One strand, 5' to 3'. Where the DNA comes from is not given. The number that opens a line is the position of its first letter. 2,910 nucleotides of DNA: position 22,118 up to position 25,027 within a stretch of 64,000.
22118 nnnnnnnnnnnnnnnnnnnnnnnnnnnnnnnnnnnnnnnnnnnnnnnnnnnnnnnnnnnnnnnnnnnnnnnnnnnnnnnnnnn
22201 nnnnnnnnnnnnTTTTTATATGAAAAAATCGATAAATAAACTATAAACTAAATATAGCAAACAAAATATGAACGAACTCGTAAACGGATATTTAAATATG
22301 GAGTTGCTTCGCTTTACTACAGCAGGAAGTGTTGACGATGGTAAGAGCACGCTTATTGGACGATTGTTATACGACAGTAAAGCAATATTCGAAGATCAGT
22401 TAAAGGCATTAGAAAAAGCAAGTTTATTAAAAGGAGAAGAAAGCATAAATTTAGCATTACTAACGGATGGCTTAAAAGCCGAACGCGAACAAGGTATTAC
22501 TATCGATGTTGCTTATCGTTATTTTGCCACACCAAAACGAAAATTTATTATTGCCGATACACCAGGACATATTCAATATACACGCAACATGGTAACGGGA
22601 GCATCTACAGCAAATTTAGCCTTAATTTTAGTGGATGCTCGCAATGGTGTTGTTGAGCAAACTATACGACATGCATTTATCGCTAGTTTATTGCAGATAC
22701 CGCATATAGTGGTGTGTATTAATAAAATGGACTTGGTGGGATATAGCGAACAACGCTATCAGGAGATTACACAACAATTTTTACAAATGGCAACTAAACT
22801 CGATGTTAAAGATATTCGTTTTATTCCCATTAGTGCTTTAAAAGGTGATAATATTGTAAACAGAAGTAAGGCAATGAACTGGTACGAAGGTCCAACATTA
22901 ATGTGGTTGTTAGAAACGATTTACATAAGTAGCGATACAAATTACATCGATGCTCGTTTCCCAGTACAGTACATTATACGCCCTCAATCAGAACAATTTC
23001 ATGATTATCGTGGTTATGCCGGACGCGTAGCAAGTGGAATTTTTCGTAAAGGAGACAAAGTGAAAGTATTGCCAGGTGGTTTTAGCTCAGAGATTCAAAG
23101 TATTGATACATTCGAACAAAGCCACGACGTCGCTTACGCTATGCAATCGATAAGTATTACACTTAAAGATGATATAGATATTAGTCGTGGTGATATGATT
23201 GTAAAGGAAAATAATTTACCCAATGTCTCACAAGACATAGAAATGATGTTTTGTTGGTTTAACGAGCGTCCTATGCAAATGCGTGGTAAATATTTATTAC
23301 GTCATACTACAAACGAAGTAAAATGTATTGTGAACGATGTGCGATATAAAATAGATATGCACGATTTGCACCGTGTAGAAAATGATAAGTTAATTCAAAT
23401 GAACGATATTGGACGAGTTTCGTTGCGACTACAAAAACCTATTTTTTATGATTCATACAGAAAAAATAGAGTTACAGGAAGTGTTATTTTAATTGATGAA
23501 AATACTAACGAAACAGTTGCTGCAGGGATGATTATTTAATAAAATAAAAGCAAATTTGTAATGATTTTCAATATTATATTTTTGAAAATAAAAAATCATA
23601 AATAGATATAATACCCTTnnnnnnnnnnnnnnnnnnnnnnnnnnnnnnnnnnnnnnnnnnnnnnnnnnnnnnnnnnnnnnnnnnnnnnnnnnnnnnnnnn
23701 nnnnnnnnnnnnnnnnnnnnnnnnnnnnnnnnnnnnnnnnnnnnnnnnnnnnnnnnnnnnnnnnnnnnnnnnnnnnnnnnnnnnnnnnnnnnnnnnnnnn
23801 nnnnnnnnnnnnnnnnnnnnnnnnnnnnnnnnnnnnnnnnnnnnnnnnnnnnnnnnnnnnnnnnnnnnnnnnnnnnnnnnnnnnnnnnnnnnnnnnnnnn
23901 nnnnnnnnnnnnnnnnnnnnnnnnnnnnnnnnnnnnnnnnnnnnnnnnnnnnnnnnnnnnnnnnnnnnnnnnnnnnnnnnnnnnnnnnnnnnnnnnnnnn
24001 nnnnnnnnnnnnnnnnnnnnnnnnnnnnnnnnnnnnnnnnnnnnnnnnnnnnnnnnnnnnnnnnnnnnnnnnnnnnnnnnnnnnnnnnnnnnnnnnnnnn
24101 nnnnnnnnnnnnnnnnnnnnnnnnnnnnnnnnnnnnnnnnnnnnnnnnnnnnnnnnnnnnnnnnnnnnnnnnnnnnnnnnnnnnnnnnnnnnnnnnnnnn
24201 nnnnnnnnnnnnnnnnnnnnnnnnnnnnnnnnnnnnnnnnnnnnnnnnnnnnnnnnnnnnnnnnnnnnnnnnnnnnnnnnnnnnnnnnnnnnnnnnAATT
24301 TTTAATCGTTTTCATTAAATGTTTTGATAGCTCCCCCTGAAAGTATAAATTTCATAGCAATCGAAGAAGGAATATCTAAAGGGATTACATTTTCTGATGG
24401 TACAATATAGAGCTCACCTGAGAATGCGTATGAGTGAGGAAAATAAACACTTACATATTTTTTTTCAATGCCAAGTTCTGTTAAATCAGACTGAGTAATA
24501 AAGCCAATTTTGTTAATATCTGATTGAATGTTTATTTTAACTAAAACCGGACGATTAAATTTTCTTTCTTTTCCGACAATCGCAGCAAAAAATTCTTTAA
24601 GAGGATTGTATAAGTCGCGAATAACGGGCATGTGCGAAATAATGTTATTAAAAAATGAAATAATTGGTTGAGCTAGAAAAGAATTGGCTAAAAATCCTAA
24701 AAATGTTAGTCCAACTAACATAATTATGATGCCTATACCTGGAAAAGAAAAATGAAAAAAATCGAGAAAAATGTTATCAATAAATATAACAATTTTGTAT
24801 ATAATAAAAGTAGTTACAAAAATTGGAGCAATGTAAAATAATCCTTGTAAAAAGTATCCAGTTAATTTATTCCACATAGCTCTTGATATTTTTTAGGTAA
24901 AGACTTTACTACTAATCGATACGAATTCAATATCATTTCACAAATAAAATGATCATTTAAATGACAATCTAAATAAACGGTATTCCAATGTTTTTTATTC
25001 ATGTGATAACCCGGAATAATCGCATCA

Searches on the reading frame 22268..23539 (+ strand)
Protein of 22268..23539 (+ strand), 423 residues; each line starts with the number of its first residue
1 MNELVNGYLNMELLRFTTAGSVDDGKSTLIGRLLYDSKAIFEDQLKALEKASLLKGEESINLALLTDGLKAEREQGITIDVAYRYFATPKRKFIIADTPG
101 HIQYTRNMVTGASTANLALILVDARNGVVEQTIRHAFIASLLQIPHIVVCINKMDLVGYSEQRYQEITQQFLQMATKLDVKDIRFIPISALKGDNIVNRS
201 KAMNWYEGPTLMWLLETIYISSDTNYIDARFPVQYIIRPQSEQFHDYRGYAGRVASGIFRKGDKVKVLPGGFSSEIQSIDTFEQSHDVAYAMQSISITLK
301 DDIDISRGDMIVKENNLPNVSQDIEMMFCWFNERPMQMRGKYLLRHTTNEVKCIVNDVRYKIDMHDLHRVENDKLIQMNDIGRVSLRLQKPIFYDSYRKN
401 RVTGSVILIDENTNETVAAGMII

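Call 9: search_protein_families(library=pfam, proteins=[window:22268-23539:+], max_evalue=0.00001)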
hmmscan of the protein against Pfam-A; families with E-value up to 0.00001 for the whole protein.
window:22268-23539:+ (423 aa): 4 families
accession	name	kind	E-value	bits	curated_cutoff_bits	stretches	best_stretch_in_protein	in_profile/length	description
PF00009.33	GTP_EFTU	-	1.5e-45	155.5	26.5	1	13-197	3-176/188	Elongation factor Tu GTP binding domain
PF22594.2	GTP-eEF1A_C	-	9.1e-25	87.4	27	1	324-422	2-100/101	GTP-eEF1A C-terminal domain-like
PF01926.29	MMR_HSR1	-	1.3e-07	32.1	21.9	0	65-153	20-113/113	50S ribosome-binding GTPase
PF03144.31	GTP_EFTU_D2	-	6.1e-06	27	30.3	0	252-311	6-72/73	Elongation factor Tu domain 2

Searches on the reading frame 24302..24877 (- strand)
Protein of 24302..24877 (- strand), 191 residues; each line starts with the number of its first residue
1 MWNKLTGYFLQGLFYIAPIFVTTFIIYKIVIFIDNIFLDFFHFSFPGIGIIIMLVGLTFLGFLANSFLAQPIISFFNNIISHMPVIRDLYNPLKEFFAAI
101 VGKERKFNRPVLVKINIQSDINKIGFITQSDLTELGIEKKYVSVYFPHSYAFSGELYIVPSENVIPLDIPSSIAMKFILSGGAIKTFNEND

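Call 9: search_protein_families(library=pfam, proteins=[window:24302-24877:-], max_evalue=0.00001)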
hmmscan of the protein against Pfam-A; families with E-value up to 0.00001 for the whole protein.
window:24302-24877:- (191 aa): 1 family
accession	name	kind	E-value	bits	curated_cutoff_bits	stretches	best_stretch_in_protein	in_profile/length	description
PF04367.18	DUF502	-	9.7e-25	87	23.8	1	51-153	1-106/107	Protein of unknown function (DUF502)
